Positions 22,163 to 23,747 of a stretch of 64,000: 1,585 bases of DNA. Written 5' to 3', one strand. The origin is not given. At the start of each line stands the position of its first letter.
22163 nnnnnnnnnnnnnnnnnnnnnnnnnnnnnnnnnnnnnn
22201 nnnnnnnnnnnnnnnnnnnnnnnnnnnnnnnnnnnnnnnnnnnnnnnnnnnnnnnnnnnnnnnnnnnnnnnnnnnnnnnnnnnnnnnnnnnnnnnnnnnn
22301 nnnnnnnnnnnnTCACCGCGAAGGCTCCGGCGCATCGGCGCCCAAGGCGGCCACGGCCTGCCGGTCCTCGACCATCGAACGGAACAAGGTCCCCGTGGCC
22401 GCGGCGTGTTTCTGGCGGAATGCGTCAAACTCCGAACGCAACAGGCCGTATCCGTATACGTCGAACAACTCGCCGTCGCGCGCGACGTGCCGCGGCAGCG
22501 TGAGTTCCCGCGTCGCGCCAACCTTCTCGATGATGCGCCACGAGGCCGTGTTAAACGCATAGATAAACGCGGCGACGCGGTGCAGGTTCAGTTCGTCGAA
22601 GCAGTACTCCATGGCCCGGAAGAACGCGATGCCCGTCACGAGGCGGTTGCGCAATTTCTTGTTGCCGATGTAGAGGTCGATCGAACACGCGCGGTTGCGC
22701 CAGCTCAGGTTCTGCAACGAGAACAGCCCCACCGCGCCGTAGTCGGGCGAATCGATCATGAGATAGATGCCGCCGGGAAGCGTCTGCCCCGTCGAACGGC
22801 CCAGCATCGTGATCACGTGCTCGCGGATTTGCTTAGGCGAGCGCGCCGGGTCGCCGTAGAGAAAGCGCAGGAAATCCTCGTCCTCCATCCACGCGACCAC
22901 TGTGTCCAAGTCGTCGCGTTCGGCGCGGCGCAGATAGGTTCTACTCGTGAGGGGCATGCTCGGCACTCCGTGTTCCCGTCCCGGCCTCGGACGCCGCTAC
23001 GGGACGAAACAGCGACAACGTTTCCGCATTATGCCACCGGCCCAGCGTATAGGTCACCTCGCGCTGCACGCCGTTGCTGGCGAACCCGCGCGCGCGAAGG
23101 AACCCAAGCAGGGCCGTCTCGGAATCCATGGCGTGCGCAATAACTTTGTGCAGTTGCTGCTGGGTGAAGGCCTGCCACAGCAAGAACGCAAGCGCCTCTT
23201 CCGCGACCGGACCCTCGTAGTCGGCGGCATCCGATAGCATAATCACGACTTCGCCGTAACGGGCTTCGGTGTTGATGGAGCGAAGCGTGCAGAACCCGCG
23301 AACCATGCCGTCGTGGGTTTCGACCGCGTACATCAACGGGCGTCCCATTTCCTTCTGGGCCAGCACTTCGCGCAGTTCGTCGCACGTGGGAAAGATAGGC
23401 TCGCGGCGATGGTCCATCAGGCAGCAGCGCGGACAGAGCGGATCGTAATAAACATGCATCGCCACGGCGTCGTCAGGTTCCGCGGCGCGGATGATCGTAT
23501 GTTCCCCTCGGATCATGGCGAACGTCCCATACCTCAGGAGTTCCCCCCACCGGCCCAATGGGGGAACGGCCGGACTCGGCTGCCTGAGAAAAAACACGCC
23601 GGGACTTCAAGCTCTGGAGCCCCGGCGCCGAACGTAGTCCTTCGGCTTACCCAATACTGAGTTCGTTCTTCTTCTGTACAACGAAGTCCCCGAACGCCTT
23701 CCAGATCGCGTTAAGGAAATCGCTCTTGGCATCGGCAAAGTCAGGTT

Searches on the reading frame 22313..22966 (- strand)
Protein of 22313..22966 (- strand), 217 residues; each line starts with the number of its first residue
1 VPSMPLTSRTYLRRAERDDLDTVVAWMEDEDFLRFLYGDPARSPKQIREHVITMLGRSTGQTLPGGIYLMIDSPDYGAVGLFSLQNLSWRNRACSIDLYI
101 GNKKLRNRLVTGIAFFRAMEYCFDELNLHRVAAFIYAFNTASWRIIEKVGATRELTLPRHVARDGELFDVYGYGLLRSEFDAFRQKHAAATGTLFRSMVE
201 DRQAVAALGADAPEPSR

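Call 24: search_protein_families(library=pfam, proteins=[window:22313-22966:-], max_evalue=1)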
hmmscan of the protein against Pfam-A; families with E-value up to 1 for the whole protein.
window:22313-22966:- (217 aa): 4 families
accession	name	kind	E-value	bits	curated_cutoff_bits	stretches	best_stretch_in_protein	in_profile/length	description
PF13302.13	Acetyltransf_3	-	1.9e-18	67.9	25.4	1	9-151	1-137/138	Acetyltransferase (GNAT) domain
PF13523.12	Acetyltransf_8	-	5.8e-05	23.2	27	1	18-154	4-140/145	Acetyltransferase (GNAT) domain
PF13420.13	Acetyltransf_4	-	0.0001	22.8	24.3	1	12-169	1-152/155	Acetyltransferase (GNAT) domain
PF14649.11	Spatacsin_C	-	0.029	13.9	25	1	108-129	72-93/296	Spatacsin C-terminus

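Call 70: search_solved_structures(query=window:22313-22966:-, max_evalue=0.001, show_alignments=3)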
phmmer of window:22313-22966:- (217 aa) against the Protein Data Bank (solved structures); distinct sequences matched with E-value up to 0.001: 8.
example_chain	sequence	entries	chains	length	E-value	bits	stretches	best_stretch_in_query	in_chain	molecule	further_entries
6erd_A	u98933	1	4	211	2.4e-10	43.5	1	15-168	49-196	Aminoglycoside N6'-acetyltransferase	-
8q6u_A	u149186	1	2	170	9.1e-10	41.6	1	16-168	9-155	Aminoglycoside N6'-acetyltransferase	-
3fbu_A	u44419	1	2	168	1.8e-07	34.1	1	100-179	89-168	Acetyltransferase, GNAT family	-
8fv0_C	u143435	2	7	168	7.9e-07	32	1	75-180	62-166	Diamine N-acetyltransferase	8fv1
5ix3_A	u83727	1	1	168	7.9e-07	32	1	75-180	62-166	Diamine N-acetyltransferase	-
1nsl_A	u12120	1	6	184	1.7e-05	27.6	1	76-181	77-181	Probable acetyltransferase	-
6c32_A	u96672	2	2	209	0.00082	22.1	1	79-169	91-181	Acetyltransferase, GNAT family protein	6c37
6c30_A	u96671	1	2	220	0.00091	22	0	79-169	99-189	GNAT family acetyltransferase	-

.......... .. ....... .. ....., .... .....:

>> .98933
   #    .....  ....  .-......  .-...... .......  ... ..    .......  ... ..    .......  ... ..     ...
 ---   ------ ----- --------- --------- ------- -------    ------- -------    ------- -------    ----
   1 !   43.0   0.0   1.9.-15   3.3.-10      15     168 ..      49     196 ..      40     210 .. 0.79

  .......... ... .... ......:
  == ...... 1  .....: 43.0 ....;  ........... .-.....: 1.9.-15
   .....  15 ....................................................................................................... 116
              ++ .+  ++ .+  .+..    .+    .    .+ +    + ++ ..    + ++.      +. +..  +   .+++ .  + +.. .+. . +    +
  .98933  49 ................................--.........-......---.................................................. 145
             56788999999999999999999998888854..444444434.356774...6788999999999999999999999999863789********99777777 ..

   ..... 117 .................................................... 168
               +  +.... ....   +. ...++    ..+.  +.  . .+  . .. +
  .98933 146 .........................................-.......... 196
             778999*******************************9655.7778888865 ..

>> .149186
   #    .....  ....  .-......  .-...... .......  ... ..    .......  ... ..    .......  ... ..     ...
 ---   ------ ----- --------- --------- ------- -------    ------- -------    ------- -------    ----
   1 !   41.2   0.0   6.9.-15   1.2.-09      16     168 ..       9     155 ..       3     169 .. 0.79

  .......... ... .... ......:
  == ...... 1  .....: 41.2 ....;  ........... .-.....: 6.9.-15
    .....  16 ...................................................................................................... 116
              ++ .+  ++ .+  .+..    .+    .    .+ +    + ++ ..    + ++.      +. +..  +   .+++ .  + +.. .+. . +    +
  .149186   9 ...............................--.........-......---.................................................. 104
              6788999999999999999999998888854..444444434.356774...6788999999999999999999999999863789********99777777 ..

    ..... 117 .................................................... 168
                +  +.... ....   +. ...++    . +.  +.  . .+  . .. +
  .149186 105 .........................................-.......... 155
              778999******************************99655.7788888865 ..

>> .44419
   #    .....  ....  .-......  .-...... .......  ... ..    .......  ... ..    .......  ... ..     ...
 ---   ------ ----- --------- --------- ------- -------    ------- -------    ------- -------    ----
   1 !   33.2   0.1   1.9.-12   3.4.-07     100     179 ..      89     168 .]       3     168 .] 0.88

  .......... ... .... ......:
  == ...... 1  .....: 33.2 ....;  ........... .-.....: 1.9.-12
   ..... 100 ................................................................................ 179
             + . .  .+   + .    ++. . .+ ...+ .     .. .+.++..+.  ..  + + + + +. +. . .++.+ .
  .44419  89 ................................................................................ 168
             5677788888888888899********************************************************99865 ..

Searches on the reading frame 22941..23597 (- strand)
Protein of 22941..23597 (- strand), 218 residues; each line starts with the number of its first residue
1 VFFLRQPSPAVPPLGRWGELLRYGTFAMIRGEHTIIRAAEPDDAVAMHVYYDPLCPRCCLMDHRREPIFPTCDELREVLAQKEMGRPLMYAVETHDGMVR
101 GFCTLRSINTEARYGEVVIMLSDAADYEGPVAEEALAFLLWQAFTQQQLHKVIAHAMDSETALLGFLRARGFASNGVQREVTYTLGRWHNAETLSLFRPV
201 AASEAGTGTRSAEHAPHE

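Call 6: search_protein_families(library=pfam, proteins=[window:22941-23597:-], max_evalue=0.01)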
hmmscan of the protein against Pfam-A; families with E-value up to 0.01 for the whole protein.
window:22941-23597:- (218 aa): 2 families
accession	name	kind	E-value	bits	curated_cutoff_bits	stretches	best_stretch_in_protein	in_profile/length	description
PF13302.13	Acetyltransf_3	-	2.7e-08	35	25.4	1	35-172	3-137/138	Acetyltransferase (GNAT) domain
PF13420.13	Acetyltransf_4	-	1.6e-05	25.4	24.3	1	70-189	32-151/155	Acetyltransferase (GNAT) domain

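Call 8: search_protein_families(library=ncbifam, proteins=[window:22941-23597:-], max_evalue=0.01)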
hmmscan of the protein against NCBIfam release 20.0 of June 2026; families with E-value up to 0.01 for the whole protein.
window:22941-23597:- (218 aa): 2 families
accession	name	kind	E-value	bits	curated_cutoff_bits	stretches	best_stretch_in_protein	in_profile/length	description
NF040504.1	resist_ArsN1b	equivalog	1.2e-06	28.4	210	1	36-190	1-151/159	arsinothricin resistance N-acetyltransferase ArsN1 family B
NF040503.1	resist_ArsN1a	equivalog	1.5e-05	24.8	170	1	36-190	1-151/159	arsinothricin resistance N-acetyltransferase ArsN1 family A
